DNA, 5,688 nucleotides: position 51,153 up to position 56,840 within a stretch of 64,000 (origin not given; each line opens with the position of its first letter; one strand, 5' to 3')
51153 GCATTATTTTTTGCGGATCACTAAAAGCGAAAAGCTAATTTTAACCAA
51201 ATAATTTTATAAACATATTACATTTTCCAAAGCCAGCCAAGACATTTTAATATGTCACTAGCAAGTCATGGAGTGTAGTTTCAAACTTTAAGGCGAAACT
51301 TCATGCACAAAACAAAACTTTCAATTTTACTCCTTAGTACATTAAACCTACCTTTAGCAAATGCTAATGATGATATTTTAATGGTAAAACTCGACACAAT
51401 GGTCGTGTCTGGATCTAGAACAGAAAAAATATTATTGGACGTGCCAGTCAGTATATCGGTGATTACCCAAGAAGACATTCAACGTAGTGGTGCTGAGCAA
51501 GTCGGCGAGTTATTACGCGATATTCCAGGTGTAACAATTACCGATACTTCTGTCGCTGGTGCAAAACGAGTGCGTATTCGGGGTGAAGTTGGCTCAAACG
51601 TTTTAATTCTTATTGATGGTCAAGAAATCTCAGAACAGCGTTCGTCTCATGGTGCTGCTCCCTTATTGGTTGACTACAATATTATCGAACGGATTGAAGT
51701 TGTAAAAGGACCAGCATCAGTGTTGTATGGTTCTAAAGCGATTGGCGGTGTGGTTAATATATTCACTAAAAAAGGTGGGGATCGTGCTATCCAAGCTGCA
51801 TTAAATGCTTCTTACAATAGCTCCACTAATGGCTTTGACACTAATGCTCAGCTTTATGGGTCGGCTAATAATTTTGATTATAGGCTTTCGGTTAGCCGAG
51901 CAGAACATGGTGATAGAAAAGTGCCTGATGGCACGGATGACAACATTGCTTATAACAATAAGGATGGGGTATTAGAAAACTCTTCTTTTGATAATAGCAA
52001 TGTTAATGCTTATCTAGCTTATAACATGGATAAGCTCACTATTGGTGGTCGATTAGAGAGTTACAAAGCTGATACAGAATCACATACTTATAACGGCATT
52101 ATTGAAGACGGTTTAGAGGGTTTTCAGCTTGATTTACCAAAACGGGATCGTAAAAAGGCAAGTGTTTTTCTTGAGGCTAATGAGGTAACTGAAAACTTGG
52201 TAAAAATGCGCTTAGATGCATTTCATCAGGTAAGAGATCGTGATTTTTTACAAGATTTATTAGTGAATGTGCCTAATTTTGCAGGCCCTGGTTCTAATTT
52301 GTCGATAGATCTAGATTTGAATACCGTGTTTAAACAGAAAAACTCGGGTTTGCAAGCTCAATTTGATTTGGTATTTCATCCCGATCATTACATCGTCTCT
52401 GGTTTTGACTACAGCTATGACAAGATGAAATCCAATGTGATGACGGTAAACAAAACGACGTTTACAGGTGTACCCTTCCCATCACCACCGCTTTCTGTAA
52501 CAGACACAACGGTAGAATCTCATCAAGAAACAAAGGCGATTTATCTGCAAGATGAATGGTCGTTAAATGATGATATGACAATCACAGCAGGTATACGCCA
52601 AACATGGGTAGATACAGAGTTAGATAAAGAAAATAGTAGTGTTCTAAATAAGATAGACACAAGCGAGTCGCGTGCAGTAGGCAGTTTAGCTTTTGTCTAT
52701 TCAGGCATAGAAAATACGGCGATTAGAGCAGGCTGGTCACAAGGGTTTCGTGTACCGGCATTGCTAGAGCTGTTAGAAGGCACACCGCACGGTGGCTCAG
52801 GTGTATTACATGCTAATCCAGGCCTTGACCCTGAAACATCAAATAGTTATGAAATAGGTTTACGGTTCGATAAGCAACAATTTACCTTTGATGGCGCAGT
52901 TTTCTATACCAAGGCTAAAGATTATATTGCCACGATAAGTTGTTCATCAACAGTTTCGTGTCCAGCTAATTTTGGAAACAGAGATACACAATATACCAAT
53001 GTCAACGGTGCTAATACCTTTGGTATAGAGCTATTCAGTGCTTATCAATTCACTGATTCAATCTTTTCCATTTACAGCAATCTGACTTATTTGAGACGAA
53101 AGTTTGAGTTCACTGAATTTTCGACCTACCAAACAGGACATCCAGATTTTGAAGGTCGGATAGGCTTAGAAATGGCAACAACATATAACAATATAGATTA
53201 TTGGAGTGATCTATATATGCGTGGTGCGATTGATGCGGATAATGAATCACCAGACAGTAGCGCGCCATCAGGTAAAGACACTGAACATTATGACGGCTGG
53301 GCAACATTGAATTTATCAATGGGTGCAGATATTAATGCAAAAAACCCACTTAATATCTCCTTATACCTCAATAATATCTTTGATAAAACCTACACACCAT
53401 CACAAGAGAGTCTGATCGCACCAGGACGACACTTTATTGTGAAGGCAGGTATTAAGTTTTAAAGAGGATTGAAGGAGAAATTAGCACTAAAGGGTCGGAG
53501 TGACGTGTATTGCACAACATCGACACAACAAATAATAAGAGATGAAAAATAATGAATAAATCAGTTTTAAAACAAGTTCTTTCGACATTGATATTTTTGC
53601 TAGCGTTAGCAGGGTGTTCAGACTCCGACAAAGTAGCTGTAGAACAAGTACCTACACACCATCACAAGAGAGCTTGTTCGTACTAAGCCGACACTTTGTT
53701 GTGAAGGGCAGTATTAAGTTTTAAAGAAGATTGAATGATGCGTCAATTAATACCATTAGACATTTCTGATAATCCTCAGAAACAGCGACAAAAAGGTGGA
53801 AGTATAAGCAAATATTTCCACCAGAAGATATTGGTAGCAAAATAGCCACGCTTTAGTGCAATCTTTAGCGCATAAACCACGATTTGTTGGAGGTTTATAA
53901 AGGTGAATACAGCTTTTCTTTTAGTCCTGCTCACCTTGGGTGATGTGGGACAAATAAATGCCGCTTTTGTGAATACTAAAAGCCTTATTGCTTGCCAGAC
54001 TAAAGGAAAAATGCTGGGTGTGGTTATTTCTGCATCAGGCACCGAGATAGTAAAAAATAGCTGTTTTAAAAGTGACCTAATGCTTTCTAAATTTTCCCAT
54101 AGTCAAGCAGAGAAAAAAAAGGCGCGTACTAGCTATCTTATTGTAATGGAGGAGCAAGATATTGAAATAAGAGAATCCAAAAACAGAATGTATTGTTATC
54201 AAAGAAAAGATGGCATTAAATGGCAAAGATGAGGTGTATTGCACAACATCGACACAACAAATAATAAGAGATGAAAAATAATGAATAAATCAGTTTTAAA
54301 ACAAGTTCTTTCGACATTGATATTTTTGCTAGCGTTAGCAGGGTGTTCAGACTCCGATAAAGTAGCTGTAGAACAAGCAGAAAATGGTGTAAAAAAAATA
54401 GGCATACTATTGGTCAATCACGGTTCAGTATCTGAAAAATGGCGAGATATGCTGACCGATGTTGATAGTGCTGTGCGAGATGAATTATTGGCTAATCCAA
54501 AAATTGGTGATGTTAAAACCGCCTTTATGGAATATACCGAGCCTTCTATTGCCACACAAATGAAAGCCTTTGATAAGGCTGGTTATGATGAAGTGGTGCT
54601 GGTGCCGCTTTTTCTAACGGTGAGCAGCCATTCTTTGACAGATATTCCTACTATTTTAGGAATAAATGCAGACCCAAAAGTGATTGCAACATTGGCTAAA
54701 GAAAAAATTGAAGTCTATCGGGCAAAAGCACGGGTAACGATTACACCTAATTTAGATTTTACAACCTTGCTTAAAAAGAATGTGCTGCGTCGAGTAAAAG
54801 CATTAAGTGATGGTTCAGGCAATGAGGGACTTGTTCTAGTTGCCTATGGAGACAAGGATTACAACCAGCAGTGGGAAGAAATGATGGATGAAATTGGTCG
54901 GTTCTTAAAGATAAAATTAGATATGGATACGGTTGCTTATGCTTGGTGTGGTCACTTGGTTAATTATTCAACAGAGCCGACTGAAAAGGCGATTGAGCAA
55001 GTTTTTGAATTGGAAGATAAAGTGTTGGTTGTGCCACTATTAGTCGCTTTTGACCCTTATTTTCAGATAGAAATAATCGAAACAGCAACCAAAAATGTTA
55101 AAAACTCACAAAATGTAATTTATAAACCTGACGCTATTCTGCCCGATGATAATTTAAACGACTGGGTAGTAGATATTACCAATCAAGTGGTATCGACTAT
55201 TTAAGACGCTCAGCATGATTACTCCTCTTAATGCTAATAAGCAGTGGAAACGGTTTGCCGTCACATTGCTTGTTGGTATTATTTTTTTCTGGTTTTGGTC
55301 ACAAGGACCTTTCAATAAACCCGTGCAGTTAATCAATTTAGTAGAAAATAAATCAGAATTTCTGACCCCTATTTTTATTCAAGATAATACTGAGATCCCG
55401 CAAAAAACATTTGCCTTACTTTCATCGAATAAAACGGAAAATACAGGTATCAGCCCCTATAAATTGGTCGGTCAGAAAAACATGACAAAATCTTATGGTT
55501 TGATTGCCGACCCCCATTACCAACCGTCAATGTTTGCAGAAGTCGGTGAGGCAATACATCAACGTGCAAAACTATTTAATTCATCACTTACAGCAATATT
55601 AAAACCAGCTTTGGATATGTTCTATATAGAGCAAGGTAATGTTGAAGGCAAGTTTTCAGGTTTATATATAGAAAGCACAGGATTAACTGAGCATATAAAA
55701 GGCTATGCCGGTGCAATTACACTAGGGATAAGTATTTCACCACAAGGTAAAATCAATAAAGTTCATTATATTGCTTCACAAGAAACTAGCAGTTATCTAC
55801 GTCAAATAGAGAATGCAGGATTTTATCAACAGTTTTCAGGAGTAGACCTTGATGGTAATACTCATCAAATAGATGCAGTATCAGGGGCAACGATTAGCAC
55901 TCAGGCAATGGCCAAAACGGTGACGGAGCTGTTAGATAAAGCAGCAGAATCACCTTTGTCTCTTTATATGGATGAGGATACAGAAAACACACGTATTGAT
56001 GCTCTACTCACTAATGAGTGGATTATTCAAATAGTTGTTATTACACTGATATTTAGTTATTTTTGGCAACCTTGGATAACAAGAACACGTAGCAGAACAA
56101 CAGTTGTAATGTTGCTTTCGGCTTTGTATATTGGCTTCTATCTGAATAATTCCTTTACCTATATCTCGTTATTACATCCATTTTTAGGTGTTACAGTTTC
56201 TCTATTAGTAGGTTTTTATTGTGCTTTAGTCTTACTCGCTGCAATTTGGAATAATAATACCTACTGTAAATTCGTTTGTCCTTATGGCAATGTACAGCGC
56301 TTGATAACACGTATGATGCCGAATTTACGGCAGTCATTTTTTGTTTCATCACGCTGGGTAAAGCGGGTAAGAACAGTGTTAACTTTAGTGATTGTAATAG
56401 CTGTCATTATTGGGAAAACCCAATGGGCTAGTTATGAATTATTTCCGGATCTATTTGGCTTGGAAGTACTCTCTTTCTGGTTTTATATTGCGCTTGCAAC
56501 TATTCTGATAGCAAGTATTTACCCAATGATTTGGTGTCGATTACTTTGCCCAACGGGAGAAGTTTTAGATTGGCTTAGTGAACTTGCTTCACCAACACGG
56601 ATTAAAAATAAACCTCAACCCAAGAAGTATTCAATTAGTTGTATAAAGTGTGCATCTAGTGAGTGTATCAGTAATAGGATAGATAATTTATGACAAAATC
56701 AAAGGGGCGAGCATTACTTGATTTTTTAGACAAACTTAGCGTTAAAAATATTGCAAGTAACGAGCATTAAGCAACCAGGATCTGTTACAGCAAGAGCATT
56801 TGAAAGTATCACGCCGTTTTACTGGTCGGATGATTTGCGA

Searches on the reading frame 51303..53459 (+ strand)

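Call 75: search_protein_families(library=pfam, proteins=[window:51303-53459:+], max_evalue=0.001)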
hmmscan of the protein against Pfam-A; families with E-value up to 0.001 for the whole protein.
window:51303-53459:+ (719 aa): 2 families
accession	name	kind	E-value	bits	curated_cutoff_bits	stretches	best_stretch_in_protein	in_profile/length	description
PF00593.30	TonB_dep_Rec_b-barrel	-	3.1e-47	162.9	27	1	335-692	106-436/436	TonB dependent receptor-like, beta-barrel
PF07715.20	Plug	-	2e-28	99.4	23.9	1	45-150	3-107/107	TonB-dependent Receptor Plug Domain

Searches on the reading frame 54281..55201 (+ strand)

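Call 75: search_protein_families(library=pfam, proteins=[window:54281-55201:+], max_evalue=0.001)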
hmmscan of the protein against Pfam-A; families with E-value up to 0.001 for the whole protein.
window:54281-55201:+ (307 aa): 1 family
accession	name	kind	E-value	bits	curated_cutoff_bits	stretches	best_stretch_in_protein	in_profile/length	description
PF01903.22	CbiX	-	3.4e-14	53.4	22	1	47-129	1-79/106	CbiX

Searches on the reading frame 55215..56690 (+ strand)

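Call 75: search_protein_families(library=pfam, proteins=[window:55215-56690:+], max_evalue=0.001)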
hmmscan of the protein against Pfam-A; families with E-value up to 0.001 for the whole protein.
window:55215-56690:+ (492 aa): 2 families
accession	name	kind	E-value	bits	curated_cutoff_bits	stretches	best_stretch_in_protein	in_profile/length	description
PF04205.19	FMN_bind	-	5.8e-12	46.5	22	1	163-240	1-76/77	FMN-binding domain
PF12801.12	Fer4_5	-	1.5e-07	31.7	22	2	330-367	5-40/48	4Fe-4S binding domain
